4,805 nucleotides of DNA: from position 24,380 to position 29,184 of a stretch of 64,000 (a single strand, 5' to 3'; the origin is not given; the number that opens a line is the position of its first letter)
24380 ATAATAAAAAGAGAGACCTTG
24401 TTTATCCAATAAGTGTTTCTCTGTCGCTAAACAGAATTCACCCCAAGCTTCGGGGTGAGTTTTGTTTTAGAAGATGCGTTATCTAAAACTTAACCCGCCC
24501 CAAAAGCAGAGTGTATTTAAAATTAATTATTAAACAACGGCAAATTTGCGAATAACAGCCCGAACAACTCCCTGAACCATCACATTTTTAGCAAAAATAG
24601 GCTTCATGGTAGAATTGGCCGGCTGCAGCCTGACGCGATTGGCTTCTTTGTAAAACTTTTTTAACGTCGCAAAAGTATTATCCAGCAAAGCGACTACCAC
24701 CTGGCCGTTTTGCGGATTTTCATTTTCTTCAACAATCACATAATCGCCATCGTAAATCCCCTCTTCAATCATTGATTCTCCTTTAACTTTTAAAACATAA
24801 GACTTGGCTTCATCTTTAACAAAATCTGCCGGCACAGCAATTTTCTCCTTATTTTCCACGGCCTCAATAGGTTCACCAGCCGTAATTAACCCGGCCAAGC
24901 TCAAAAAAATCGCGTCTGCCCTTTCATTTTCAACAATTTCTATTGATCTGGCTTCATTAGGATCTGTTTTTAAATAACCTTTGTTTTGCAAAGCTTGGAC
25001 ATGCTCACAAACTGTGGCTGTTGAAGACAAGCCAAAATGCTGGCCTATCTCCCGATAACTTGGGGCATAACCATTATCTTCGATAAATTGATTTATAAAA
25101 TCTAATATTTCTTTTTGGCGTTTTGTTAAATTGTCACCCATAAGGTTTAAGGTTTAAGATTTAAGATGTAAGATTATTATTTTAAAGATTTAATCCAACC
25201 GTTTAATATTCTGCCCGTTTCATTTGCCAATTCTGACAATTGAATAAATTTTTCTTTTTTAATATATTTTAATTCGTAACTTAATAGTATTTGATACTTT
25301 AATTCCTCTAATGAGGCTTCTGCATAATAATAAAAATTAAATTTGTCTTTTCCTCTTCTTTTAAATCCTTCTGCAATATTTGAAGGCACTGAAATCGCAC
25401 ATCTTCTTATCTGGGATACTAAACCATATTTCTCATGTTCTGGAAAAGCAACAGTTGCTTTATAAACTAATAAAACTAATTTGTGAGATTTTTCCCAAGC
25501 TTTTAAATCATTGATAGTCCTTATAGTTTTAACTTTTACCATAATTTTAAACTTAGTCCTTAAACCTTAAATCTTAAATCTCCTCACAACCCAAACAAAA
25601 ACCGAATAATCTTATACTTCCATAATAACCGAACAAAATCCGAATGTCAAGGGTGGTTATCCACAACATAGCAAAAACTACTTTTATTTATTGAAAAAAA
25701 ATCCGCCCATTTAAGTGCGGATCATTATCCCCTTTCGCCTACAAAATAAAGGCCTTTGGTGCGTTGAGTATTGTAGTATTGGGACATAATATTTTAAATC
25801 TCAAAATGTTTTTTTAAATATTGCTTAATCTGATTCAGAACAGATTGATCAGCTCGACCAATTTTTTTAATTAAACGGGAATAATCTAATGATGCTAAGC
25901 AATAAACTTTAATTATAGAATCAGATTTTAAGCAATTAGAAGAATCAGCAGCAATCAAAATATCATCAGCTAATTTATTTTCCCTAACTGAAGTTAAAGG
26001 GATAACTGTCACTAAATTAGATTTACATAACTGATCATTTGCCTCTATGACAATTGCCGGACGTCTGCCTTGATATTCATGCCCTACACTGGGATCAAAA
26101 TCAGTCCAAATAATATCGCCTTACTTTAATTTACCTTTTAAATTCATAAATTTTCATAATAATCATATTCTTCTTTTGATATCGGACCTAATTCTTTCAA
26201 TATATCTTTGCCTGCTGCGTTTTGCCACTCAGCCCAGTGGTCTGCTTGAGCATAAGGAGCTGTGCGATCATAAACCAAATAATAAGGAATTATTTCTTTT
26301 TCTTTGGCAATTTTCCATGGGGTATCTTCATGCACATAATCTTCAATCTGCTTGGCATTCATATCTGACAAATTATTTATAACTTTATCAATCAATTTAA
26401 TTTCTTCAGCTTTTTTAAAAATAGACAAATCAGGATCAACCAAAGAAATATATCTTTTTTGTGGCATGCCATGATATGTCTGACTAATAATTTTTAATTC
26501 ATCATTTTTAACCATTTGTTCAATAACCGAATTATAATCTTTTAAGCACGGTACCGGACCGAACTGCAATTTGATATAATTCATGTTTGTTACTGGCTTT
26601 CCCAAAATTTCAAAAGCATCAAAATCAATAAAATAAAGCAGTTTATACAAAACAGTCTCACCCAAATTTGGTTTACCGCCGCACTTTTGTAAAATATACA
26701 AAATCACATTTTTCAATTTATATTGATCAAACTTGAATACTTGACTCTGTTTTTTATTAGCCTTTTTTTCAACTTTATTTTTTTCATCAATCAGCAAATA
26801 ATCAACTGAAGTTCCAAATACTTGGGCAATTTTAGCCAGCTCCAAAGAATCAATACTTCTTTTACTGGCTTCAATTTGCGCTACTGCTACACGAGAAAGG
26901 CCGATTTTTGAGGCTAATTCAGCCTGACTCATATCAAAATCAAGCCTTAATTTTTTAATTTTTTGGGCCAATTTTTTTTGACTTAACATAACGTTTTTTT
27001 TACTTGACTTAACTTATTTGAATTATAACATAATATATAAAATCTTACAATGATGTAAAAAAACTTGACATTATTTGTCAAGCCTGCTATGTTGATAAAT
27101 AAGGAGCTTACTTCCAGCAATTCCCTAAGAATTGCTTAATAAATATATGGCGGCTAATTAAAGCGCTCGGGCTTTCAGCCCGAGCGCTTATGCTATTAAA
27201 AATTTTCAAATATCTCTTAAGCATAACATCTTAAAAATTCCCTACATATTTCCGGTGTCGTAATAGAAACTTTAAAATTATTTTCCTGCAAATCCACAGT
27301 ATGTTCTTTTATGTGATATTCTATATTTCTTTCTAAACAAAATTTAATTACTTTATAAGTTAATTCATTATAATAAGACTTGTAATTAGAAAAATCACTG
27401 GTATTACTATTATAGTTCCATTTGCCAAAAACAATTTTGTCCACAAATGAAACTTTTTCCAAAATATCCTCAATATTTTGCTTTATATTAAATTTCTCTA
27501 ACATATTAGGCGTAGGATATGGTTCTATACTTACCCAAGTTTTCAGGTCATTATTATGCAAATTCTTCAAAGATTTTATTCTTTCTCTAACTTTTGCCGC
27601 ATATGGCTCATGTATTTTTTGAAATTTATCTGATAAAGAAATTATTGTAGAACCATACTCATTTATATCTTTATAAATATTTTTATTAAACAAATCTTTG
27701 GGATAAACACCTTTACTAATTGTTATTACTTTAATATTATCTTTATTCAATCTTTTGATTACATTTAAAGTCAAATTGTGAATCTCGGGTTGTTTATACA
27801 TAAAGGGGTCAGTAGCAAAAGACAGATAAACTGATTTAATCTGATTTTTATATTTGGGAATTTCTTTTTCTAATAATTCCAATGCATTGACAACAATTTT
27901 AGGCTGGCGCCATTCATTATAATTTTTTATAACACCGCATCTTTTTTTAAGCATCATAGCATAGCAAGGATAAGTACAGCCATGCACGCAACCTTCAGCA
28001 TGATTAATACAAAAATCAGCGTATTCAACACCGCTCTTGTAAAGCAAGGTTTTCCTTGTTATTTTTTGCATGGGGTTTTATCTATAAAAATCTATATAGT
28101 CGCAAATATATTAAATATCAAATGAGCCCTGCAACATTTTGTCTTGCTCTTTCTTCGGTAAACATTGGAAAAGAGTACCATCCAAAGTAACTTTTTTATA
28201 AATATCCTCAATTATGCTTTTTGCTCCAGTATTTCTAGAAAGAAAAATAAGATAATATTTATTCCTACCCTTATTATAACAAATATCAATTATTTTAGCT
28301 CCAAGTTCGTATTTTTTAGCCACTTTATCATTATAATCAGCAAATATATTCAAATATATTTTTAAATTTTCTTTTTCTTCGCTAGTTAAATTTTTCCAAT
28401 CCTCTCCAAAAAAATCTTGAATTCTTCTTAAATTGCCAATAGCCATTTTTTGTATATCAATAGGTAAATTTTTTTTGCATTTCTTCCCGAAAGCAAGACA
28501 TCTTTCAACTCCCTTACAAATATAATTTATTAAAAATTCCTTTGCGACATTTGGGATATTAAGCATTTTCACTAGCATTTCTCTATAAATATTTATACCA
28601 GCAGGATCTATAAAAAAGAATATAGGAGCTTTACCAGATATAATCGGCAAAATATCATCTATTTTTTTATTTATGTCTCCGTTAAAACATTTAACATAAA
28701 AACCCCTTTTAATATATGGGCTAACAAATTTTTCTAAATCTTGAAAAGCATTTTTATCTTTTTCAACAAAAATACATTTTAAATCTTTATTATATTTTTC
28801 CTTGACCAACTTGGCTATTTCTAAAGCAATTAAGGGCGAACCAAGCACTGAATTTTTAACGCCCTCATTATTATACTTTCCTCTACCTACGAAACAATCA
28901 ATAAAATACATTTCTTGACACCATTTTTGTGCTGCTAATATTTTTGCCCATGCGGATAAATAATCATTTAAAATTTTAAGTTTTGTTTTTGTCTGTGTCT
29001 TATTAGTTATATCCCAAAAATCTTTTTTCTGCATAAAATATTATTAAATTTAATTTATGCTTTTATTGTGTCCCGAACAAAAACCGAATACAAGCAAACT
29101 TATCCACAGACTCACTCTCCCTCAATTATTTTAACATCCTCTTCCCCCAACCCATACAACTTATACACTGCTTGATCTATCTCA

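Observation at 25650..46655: Recurring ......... (DnaA-box-identical 9-mer) 29-115 nt upstream of five island genes, all in the same orientation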

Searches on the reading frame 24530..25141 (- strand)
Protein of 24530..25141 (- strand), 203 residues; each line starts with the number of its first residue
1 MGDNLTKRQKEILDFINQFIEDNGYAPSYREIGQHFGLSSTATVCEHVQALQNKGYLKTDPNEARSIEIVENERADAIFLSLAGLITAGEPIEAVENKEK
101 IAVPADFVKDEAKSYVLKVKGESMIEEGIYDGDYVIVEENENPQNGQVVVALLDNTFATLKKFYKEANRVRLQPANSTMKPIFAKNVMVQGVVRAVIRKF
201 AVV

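Call 9: search_protein_families(library=pfam, proteins=[window:24530-25141:-], max_evalue=0.01)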
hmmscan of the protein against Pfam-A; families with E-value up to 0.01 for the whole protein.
window:24530-25141:- (203 aa): 3 families
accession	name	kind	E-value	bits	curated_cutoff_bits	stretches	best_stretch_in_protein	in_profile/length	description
PF00717.28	Peptidase_S24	-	1.6e-29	102.4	23.3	1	84-193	4-115/116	Peptidase S24-like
PF01726.22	LexA_DNA_bind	-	2.6e-24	85.2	23.7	1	4-65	3-64/65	LexA DNA binding domain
PF12802.13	MarR_2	-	0.0089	16.6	27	0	6-65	4-60/61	MarR family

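Call 11: find_encoding_contigs(protein=window:24530-25141:-, flank=10000, max_places=6)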
Protein window:24530-25141:- (203 aa): no gene with exactly this product is on record in the collection.

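Call 14: find_related_loci(query=window:24530-25141:-, collection=genome_contigs, flank=10000)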
Query window:24530-25141:- (203 aa) in genome_contigs; peptide patterns used: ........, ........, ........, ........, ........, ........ (x = any residue, [..] = any of these).
220 stretches matched a pattern; 62 encode a relative of the query (tblastn E <= 1e-3); 62 distinct loci.
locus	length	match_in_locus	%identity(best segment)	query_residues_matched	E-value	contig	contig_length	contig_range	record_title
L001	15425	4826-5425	84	4-203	4e-116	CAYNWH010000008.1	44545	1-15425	MAG TPA_asm: uncultured Gammaproteobacteria bacterium isolate SRP214966_co1_418 genome assembly, contig: NODE_1098_lengt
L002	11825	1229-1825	85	5-203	9e-116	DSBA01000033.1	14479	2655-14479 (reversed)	MAG TPA_asm: Candidatus Uhrbacteria bacterium isolate SpSt-1161 Ga0129302_1002092, whole genome shotgun sequence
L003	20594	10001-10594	81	4-201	1e-112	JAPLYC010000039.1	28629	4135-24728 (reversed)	MAG: Candidatus Parcubacteria bacterium isolate LacPavin_0920_SED3_MAG_40_21 LacPavin_0920_SED3_scaffold_1221094, whole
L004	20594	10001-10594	80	4-201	3e-111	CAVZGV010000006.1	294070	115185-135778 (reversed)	MAG: Candidatus Falkowbacteria bacterium isolate MFD04716.bin.1.162 genome assembly, contig: contig_82464, whole genome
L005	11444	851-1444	80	4-201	1e-110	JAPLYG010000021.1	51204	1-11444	MAG: Candidatus Parcubacteria bacterium isolate LacPavin_0920_SED5_MAG_38_14 LacPavin_0920_SED5_scaffold_424897, whole g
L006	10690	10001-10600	75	4-203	9e-104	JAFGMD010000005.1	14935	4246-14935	MAG: Candidatus Falkowbacteria bacterium isolate Zod_Metabat.442 k87_1656608, whole genome shotgun sequence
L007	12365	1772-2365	76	4-201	2e-103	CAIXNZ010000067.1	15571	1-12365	Candidatus Falkowbacteria bacterium isolate AlinenSediments_bin-2611 genome assembly, contig: bin-2611:067/128, whole ge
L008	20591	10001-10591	76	4-200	9e-103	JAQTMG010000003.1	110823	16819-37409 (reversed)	MAG: Patescibacteria group bacterium isolate STA_35 NODE_351_length_110823_cov_5.113274_Sandtown_A, whole genome shotgun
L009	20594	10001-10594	71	4-201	4e-90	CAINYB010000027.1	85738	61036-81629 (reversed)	uncultured bacterium isolate LaPlata-7m-a_bin-459 genome assembly, contig: bin-459:27/28, whole genome shotgun sequence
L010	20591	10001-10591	68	4-200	7e-86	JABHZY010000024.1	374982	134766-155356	MAG: Candidatus Komeilibacteria bacterium isolate SI047_bin95 k141_1450149, whole genome shotgun sequence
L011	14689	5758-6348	67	4-200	3e-85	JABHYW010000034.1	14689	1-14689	MAG: Candidatus Komeilibacteria bacterium isolate SI047_bin69 k141_830747, whole genome shotgun sequence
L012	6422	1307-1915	58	1-201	1e-77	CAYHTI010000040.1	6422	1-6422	MAG TPA_asm: uncultured Gammaproteobacteria bacterium isolate ERP119705_co15_179 genome assembly, contig: NODE_15430_len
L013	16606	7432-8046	57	1-201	5e-76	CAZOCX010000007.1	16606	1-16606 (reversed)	MAG TPA_asm: uncultured Gammaproteobacteria bacterium isolate binchicken_co144_210 genome assembly, contig: NODE_7156_le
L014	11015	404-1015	60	1-203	6e-76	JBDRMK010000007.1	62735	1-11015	MAG: Patescibacteria group bacterium isolate MEGAHIT-group-1.828 k141_6322268, whole genome shotgun sequence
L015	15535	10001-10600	55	3-201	1e-70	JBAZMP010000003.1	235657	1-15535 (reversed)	MAG: Patescibacteria group bacterium isolate SO_2017_LW4_46 scaffold_9_c2_LW137-91_2017, whole genome shotgun sequence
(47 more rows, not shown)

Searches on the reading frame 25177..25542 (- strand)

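Call 9: search_protein_families(library=pfam, proteins=[window:25177-25542:-], max_evalue=0.01)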
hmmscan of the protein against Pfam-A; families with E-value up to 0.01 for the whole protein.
window:25177-25542:- (121 aa): 2 families
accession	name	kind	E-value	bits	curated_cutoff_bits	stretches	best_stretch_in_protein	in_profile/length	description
PF05635.17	23S_rRNA_IVP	-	2.1e-35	121.6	33.8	1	12-115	2-106/106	23S rRNA-intervening sequence protein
PF22296.2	bAvd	-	1.3e-12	48.6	40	1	17-119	5-106/107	bAvd-like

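Call 73: search_protein_families(library=ncbifam, proteins=[window:25177-25542:-], max_evalue=0.001)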
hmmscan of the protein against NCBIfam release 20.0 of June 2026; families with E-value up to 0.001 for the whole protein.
window:25177-25542:- (121 aa): 4 families
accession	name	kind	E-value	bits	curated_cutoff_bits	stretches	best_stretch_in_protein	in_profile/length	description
TIGR02436.1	TIGR02436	subfamily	9e-34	116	24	1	16-121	2-109/109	four helix bundle protein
NF008911.0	PRK12275.1-2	subfamily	9.3e-29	100.3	137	1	8-121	2-116/118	hypothetical protein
NF008912.0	PRK12275.1-6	subfamily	5e-25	87.8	124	1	10-120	3-111/117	hypothetical protein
NF033474.1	DivGenRetAVD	equivalog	2.3e-14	53.6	80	1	14-118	2-104/104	diversity-generating retroelement protein Avd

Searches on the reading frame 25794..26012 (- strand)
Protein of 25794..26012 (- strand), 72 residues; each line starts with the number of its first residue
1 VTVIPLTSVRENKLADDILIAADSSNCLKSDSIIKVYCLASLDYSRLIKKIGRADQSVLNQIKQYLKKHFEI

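Call 9: search_protein_families(library=pfam, proteins=[window:25794-26012:-], max_evalue=0.01)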
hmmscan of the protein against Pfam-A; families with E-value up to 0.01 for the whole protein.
window:25794-26012:- (72 aa): 1 family
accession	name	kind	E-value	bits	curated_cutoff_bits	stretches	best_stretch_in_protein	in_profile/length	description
PF02452.23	PemK_toxin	-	8.2e-09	36.1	23.1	1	2-70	39-109/109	PemK-like, MazF-like toxin of type II toxin-antitoxin system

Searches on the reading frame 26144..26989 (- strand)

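Call 9: search_protein_families(library=pfam, proteins=[window:26144-26989:-], max_evalue=0.01)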
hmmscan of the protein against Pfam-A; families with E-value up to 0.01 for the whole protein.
window:26144-26989:- (281 aa): 7 families
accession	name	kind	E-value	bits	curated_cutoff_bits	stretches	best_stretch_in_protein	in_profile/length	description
PF13274.11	SocA_Panacea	-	4.7e-19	69.8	25.7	1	114-226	1-113/113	Antitoxin SocA-like, Panacea domain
PF01381.28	HTH_3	-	3.3e-14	53.1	23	1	11-65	1-55/55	Helix-turn-helix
PF12844.13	HTH_19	-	3.7e-05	24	30.2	1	9-66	2-59/64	Helix-turn-helix domain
PF13560.12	HTH_31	-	0.00013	22.7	27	1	7-63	2-59/64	Helix-turn-helix domain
PF13443.12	HTH_26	-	0.0003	21.4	22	1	10-69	1-61/63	Cro/C1-type HTH DNA-binding domain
PF17762.8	HTH_ParB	-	0.0023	18.5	22.6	0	8-38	9-39/102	ParB HTH domain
PF04545.22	Sigma70_r4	-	0.0086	16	24.1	0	14-41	15-42/50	Sigma-70, region 4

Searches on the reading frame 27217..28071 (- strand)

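Call 9: search_protein_families(library=pfam, proteins=[window:27217-28071:-], max_evalue=0.01)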
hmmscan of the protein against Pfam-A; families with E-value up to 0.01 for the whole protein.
window:27217-28071:- (284 aa): 2 families
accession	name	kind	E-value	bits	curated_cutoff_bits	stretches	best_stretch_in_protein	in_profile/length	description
PF04055.27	Radical_SAM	-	3.2e-07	31.1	29.5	1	22-181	1-147/166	Radical SAM superfamily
PF07505.17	DUF5131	-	0.00099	19.1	28.9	1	13-123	2-116/243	Protein of unknown function (DUF5131)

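Call 72: search_protein_families(library=padloc, proteins=[window:27217-28071:-], max_evalue=0.001)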
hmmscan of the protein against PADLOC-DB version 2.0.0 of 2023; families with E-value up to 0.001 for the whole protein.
window:27217-28071:- (284 aa): 0 families

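Call 73: search_protein_families(library=ncbifam, proteins=[window:27217-28071:-], max_evalue=0.001)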
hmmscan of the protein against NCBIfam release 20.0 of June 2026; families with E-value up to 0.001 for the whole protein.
window:27217-28071:- (284 aa): 3 families
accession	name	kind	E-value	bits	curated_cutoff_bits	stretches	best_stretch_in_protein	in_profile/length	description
NF033668.1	rSAM_PA0069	hypoth_equivalog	4.3e-13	49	360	1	20-185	59-225/348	PA0069 family radical SAM protein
NF038135.1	rSAM_Rv2578c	equivalog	3.7e-07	29.5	430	1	19-184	61-228/317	Rv2578c family radical SAM protein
TIGR04470.1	rSAM_mob_pairB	equivalog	1.3e-06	28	410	1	2-192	2-181/285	radical SAM mobile pair protein B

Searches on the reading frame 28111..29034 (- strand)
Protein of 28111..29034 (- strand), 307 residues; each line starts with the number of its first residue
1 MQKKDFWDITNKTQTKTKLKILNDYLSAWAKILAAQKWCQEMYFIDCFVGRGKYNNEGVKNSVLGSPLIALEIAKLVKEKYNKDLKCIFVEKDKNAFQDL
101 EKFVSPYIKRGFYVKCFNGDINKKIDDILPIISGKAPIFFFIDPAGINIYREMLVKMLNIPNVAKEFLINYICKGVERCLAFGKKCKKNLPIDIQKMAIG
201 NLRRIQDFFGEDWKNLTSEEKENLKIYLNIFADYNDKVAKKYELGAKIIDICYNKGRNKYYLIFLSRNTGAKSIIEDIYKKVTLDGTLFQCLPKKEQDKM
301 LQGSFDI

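Call 9: search_protein_families(library=pfam, proteins=[window:28111-29034:-], max_evalue=0.01)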
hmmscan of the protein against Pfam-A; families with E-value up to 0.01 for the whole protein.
window:28111-29034:- (307 aa): 0 families

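Call 72: search_protein_families(library=padloc, proteins=[window:28111-29034:-], max_evalue=0.001)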
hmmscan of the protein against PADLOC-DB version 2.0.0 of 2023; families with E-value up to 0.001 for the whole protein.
window:28111-29034:- (307 aa): 4 families
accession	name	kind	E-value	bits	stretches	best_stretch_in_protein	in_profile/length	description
PDLC04568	PDC-M30A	-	1.4e-20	72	1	1-222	1-223/368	-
PDLC04636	PDC-M41A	-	4.9e-15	54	1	15-281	10-278/281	-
PDLC04566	PDC-M30A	-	2.9e-14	50.9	1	2-159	2-165/372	-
PDLC04635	PDC-M41A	-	6.1e-13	47.3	1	15-195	12-203/298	-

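Call 73: search_protein_families(library=ncbifam, proteins=[window:28111-29034:-], max_evalue=0.001)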
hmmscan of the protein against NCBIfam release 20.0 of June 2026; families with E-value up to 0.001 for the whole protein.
window:28111-29034:- (307 aa): 1 family
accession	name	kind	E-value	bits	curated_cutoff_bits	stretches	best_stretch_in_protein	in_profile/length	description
TIGR04474.1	tcm_partner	subfamily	5.4e-39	134.7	53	1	14-282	2-262/263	three-Cys-motif partner protein TcmP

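Call 77: find_related_loci(query=window:28111-29034:-, collection=viral_contigs, flank=2000)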
Query window:28111-29034:- (307 aa) in viral_contigs; peptide patterns used: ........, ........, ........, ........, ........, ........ (x = any residue, [..] = any of these).
22 stretches matched a pattern, but none encodes a relative of the query by tblastn (E <= 1e-3).
